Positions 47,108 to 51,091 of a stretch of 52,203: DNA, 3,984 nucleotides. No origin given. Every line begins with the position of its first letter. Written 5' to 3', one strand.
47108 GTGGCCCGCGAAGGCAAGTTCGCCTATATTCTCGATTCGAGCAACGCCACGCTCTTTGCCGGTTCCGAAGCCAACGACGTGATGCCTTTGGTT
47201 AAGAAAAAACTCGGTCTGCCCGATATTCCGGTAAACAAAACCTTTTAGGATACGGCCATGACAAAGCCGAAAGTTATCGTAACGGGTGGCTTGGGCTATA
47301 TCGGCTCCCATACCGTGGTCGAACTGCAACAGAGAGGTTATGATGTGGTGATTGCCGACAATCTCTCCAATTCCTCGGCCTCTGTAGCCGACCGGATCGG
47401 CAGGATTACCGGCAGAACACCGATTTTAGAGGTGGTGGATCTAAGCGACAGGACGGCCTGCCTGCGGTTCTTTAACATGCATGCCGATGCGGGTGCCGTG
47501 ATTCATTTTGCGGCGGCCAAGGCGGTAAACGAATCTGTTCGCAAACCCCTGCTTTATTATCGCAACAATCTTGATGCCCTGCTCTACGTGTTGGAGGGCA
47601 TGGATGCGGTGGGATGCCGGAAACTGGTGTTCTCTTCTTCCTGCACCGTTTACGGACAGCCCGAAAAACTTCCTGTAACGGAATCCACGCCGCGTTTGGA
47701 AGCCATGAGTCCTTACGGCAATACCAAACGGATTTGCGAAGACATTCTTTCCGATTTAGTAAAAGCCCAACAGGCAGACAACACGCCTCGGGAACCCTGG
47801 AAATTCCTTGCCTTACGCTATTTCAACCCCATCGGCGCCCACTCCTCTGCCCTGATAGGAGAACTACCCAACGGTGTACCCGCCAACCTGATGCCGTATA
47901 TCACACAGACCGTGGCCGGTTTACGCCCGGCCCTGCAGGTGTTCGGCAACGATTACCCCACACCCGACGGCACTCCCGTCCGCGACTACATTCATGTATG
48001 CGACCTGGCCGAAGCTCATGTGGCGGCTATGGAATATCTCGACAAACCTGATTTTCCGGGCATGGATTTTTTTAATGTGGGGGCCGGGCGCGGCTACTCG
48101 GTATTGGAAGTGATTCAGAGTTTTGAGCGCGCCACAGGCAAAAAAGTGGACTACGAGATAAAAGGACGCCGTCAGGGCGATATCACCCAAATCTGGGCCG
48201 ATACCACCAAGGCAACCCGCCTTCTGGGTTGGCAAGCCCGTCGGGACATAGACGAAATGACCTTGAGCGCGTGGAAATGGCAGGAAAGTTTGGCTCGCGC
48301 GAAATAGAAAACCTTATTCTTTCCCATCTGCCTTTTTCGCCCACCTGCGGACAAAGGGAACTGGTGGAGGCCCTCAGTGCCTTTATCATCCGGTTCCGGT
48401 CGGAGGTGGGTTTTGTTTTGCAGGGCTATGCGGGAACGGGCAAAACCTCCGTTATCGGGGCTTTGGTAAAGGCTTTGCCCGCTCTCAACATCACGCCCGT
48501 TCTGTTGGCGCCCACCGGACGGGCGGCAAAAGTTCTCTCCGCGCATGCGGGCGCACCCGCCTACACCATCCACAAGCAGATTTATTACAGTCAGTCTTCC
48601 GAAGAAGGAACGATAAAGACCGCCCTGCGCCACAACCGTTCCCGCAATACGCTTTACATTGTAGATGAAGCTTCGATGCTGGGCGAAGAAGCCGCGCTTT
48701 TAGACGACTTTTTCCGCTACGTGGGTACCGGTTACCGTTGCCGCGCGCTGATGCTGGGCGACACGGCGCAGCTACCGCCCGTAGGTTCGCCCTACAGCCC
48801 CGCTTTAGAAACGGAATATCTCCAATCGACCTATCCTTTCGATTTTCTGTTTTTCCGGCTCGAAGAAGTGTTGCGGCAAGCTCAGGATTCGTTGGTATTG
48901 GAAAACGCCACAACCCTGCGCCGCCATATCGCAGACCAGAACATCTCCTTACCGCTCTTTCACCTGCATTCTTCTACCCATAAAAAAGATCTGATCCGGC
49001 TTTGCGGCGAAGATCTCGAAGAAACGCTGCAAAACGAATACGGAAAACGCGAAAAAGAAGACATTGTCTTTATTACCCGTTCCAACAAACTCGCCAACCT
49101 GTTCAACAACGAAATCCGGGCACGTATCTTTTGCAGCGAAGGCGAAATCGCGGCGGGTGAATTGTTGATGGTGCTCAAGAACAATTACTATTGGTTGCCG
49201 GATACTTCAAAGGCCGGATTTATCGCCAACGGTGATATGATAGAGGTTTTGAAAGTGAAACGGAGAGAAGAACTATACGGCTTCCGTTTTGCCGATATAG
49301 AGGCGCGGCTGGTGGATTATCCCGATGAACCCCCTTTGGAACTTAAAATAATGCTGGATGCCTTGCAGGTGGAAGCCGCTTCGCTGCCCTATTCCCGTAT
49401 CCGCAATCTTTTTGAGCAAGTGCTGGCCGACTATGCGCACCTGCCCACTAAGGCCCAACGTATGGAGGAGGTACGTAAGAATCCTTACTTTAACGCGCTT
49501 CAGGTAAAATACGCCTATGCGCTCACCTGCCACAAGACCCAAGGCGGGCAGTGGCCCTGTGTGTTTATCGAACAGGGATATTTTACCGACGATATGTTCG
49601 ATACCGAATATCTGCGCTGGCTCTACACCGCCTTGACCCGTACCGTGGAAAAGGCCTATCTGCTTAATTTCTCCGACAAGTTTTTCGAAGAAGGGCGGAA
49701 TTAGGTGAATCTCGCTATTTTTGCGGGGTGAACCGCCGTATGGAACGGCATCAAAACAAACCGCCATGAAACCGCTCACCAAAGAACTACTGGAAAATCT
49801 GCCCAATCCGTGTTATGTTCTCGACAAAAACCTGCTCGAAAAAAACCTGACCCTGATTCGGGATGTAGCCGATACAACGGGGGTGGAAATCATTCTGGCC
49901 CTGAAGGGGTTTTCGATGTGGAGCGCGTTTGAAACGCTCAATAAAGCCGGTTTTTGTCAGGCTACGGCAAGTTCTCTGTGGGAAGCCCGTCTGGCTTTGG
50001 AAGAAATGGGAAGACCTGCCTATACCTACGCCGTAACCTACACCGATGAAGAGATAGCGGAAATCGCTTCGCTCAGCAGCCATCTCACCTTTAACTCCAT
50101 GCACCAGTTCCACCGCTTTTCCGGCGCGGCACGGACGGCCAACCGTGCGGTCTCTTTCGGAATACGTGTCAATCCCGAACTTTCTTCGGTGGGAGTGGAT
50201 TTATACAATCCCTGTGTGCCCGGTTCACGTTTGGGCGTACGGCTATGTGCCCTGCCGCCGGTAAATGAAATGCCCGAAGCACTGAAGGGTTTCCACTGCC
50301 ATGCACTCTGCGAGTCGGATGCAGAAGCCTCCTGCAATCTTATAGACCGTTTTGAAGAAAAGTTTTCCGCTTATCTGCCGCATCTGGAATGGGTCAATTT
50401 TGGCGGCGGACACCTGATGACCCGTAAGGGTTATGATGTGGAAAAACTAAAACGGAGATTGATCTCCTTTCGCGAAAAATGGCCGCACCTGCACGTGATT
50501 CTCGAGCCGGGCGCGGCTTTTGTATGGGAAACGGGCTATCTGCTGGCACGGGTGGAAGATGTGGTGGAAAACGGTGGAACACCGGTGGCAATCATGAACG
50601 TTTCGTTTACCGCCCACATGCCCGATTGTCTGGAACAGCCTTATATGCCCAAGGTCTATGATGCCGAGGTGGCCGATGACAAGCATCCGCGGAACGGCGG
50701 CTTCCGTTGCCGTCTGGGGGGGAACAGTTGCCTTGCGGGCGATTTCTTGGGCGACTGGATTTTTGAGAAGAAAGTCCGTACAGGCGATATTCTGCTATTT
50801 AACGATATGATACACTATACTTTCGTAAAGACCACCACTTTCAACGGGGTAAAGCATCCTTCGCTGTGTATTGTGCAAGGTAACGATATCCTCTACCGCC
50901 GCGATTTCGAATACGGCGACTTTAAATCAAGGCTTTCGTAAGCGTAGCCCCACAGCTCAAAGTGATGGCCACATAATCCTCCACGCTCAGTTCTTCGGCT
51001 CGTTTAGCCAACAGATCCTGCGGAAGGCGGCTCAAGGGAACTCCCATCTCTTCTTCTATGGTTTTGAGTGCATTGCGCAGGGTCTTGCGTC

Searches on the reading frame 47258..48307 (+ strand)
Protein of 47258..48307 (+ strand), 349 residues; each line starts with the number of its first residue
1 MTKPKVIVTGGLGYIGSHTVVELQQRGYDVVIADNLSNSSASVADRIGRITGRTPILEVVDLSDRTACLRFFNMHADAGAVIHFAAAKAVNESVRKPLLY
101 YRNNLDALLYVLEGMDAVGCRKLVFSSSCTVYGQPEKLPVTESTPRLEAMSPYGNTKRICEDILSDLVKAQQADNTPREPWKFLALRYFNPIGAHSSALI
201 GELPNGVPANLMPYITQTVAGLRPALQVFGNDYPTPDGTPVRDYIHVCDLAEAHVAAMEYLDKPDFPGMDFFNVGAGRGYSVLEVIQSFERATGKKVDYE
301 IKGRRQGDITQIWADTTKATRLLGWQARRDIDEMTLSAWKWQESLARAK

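Call 75: search_protein_families(library=pfam, proteins=[window:47258-48307:+], max_evalue=0.01)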
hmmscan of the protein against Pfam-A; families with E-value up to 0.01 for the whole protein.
window:47258-48307:+ (349 aa): 6 families
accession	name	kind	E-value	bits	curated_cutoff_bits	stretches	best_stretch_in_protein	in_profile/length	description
PF01370.27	Epimerase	-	3.2e-45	154.9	20.9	1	6-264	1-231/240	NAD dependent epimerase/dehydratase family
PF16363.11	GDP_Man_Dehyd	-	7.7e-44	150.9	27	1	7-334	1-328/332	GDP-mannose 4,6 dehydratase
PF01073.25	3Beta_HSD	-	2.6e-10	40.3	22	1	7-164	1-157/280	3-beta hydroxysteroid dehydrogenase/isomerase family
PF02719.21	Polysacc_synt_2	-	7.5e-07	29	20.2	1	6-197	1-177/293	Polysaccharide biosynthesis protein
PF04321.23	RmlD_sub_bind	-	6e-05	22.7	27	1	5-166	2-138/287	RmlD substrate binding domain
PF00106.31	adh_short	-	8.4e-05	22.6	26.6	1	6-73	3-69/195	short chain dehydrogenase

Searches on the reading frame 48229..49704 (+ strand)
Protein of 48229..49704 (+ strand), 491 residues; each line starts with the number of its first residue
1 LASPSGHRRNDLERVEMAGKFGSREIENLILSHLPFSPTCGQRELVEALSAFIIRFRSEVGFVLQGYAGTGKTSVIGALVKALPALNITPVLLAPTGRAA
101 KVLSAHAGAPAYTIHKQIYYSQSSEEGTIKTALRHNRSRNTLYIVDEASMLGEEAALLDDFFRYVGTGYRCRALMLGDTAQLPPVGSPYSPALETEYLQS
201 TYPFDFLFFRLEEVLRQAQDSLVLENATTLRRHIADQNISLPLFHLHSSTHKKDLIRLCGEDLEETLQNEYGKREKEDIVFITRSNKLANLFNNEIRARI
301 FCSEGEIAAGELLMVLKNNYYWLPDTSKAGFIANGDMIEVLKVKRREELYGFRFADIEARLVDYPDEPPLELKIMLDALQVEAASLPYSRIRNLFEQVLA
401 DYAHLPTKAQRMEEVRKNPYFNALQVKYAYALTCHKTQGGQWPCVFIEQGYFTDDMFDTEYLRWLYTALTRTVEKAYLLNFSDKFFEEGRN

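Call 75: search_protein_families(library=pfam, proteins=[window:48229-49704:+], max_evalue=0.01)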
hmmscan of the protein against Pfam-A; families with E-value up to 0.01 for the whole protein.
window:48229-49704:+ (491 aa): 10 families
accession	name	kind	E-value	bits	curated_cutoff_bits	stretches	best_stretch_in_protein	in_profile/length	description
PF13604.12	AAA_30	-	4e-24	85.9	27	1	61-227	20-165/191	AAA domain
PF13538.12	UvrD_C_2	-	3.8e-19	68.7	27.4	1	428-479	1-52/52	UvrD-like helicase C-terminal domain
PF13245.12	AAA_19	-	5.8e-19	69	25.1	1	62-186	14-133/134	AAA domain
PF05970.20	PIF1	-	2.5e-06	27.7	25.9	1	42-226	6-198/223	PIF1-like helicase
PF01443.25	Viral_helicase1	-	0.00013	22.3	21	1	63-185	2-100/228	Viral superfamily 1 RNA helicase core domain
PF09848.15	SLFN-g3_helicase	-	0.00064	19.5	24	1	62-153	4-93/354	Schlafen group 3, DNA/RNA helicase domain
PF13191.12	AAA_16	-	0.0021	19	32.6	1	41-85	4-50/167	AAA ATPase domain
PF13086.12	AAA_11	-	0.003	17.8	27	0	141-185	215-253/257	AAA domain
PF05127.21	NAT10_TcmA_helicase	-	0.0035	17.7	22.7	0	64-152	2-102/176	RNA cytidine acetyltransferase NAT10/TcmA, helicase domain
PF25199.1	nSTAND_NTPase5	-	0.0078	16.5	34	0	42-77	21-59/145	Novel STAND NTPase 5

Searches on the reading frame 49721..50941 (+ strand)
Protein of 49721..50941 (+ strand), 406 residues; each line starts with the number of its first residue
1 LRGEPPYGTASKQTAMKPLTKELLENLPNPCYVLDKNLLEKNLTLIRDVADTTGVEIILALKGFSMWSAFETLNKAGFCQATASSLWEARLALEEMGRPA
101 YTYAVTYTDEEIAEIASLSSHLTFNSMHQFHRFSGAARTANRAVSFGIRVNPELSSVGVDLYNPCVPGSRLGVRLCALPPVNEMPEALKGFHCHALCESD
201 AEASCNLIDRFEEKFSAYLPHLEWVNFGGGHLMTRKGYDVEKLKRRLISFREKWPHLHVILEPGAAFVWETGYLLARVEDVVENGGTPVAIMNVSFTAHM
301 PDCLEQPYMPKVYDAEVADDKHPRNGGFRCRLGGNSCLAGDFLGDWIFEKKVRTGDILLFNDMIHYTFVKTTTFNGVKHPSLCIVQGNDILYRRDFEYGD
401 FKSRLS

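Call 75: search_protein_families(library=pfam, proteins=[window:49721-50941:+], max_evalue=0.01)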
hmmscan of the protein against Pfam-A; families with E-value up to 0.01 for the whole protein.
window:49721-50941:+ (406 aa): 2 families
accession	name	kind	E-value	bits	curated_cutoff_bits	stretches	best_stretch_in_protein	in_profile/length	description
PF00278.28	Orn_DAP_Arg_deC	-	6.6e-11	42.8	23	1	32-363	2-94/95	Pyridoxal-dependent decarboxylase, C-terminal sheet domain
PF01168.26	Ala_racemase_N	-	0.0073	16.5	24.1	1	35-159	2-129/220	Alanine racemase, N-terminal domain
